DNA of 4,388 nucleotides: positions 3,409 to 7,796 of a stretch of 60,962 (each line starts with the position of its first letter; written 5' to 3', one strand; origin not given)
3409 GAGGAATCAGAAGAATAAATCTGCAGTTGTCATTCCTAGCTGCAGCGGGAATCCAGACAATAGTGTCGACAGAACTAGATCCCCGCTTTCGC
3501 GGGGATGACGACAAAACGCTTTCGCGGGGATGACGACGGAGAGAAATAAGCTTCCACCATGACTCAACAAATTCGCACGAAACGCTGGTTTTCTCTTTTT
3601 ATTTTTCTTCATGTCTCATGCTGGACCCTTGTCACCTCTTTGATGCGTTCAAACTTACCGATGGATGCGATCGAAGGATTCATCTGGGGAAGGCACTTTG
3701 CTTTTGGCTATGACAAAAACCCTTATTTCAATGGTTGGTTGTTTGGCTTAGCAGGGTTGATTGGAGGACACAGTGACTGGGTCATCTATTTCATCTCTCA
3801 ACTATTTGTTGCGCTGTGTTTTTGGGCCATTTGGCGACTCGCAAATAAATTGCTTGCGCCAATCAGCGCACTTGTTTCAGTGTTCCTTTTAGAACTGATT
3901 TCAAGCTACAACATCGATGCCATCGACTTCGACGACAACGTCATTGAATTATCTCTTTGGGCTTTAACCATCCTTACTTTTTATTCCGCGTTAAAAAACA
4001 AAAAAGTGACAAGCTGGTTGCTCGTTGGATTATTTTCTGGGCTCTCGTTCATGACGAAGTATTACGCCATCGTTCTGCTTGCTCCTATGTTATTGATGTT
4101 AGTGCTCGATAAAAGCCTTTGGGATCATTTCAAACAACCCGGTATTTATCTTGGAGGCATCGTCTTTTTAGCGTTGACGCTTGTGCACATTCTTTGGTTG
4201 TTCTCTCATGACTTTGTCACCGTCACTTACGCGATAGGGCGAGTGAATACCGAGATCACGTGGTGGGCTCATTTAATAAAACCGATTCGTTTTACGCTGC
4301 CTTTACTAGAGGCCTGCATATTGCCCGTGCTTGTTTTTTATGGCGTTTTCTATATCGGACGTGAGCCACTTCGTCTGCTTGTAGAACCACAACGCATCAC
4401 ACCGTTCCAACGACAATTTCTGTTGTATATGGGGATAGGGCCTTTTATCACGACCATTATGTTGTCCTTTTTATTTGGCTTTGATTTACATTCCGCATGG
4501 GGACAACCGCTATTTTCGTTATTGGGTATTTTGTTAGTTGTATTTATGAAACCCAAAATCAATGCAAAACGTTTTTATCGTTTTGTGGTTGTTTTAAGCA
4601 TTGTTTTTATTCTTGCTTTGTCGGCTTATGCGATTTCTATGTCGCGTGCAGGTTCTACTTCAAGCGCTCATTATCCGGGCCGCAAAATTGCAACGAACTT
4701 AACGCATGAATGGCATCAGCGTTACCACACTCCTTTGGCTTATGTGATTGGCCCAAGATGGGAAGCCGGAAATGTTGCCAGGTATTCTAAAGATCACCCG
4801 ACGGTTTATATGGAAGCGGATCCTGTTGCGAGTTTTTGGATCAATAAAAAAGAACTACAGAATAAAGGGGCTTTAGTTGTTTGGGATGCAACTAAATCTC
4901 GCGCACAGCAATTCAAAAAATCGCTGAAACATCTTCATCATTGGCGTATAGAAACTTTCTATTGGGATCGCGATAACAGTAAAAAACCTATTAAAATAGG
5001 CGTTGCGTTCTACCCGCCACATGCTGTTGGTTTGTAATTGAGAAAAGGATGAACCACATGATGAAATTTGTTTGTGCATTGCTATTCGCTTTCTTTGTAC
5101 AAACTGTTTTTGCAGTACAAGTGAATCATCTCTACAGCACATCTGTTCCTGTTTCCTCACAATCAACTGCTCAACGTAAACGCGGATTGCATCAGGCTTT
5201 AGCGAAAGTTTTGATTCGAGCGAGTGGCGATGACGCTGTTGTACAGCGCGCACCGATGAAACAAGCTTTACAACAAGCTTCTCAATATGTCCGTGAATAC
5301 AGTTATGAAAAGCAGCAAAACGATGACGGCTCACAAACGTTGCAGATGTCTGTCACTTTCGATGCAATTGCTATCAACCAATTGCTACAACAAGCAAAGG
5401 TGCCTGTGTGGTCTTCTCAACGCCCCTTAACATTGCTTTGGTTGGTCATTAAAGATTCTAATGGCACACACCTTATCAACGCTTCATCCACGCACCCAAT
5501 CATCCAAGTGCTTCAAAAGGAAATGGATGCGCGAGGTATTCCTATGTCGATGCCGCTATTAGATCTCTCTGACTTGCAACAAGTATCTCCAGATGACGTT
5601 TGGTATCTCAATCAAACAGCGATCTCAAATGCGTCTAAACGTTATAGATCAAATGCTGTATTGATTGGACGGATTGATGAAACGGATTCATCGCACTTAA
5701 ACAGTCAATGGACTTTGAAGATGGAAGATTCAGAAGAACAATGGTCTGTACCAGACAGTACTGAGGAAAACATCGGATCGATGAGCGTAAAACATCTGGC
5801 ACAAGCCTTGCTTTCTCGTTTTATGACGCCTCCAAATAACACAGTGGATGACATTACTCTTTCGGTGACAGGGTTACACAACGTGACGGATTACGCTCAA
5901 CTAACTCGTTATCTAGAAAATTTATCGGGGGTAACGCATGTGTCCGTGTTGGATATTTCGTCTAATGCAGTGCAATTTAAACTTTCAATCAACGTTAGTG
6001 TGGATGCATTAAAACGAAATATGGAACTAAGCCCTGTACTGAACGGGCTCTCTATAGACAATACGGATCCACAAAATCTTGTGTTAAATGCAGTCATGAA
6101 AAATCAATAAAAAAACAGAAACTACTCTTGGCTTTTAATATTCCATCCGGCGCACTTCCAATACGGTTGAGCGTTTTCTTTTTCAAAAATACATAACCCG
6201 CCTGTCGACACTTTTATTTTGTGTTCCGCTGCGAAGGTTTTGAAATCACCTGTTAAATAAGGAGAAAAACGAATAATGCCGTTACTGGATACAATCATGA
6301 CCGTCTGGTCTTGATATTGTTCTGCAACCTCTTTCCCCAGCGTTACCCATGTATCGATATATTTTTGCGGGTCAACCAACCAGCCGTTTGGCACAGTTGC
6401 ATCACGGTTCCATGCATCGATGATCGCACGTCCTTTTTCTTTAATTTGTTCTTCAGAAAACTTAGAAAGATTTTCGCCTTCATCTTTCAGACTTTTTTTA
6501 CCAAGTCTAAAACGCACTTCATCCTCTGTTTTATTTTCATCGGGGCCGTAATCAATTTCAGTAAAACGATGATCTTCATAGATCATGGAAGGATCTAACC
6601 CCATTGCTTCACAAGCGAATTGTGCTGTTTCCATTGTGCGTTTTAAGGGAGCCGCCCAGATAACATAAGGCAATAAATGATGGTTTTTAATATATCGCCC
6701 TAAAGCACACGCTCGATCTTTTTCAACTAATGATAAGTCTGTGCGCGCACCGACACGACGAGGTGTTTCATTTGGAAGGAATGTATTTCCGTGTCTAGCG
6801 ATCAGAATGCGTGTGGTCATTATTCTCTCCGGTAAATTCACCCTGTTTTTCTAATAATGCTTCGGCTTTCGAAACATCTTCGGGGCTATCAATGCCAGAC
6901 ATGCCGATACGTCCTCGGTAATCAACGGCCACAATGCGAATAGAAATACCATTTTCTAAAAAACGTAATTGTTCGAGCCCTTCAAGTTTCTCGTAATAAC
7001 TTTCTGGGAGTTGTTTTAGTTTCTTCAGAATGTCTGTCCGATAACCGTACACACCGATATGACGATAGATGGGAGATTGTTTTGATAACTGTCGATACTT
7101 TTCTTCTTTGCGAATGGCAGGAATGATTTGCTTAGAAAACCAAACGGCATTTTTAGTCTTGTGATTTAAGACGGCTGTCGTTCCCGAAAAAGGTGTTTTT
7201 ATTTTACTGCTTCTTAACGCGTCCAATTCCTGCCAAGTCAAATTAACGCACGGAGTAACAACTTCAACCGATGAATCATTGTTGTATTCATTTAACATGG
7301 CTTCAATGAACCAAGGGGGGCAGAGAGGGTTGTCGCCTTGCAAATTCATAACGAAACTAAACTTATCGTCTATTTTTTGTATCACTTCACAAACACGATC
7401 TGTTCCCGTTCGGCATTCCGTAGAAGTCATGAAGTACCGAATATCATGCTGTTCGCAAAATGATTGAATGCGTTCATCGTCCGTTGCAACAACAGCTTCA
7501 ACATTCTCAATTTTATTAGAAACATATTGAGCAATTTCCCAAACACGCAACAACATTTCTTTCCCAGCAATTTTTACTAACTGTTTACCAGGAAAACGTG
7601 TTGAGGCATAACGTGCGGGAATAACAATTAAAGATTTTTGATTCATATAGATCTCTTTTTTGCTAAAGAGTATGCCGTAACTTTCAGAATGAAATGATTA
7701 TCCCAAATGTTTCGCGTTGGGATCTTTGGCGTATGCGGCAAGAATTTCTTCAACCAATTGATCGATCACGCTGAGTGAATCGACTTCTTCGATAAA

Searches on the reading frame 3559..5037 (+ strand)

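Call 47: search_protein_families(library=pfam, proteins=[window:3559-5037:+], max_evalue=0.001)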
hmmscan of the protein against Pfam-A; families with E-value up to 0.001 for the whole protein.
window:3559-5037:+ (492 aa): 1 family
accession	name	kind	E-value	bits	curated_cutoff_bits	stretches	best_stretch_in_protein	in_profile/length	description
PF13231.12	PMT_2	-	3e-30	106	26.1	1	54-213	2-160/160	Dolichyl-phosphate-mannose-protein mannosyltransferase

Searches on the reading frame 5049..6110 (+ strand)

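Call 47: search_protein_families(library=pfam, proteins=[window:5049-6110:+], max_evalue=0.001)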
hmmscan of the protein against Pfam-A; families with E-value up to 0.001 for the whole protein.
window:5049-6110:+ (353 aa): 1 family
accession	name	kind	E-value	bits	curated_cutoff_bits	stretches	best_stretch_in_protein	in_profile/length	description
PF09839.14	DUF2066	-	1.3e-67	228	23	1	22-258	1-232/232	Uncharacterized protein conserved in bacteria (DUF2066)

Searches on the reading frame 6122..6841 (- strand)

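Call 46: search_protein_families(library=pfam, proteins=[window:6122-6841:-], max_evalue=0.001)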
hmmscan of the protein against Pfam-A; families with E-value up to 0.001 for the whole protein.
window:6122-6841:- (239 aa): 1 family
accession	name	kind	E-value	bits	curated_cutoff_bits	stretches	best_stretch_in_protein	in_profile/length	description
PF00300.27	His_Phos_1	-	2e-17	63.9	21.7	1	12-226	1-186/194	Histidine phosphatase superfamily (branch 1)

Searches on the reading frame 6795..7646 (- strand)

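Call 46: search_protein_families(library=pfam, proteins=[window:6795-7646:-], max_evalue=0.001)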
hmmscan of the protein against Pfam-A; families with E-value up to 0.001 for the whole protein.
window:6795-7646:- (283 aa): 2 families
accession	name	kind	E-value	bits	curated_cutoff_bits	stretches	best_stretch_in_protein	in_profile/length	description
PF02348.25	CTP_transf_3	-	2.5e-42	145.6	22.6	1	7-236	2-217/217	Cytidylyltransferase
PF12804.13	NTP_transf_3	-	4.9e-06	27.2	27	1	16-179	10-142/160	MobA-like NTP transferase domain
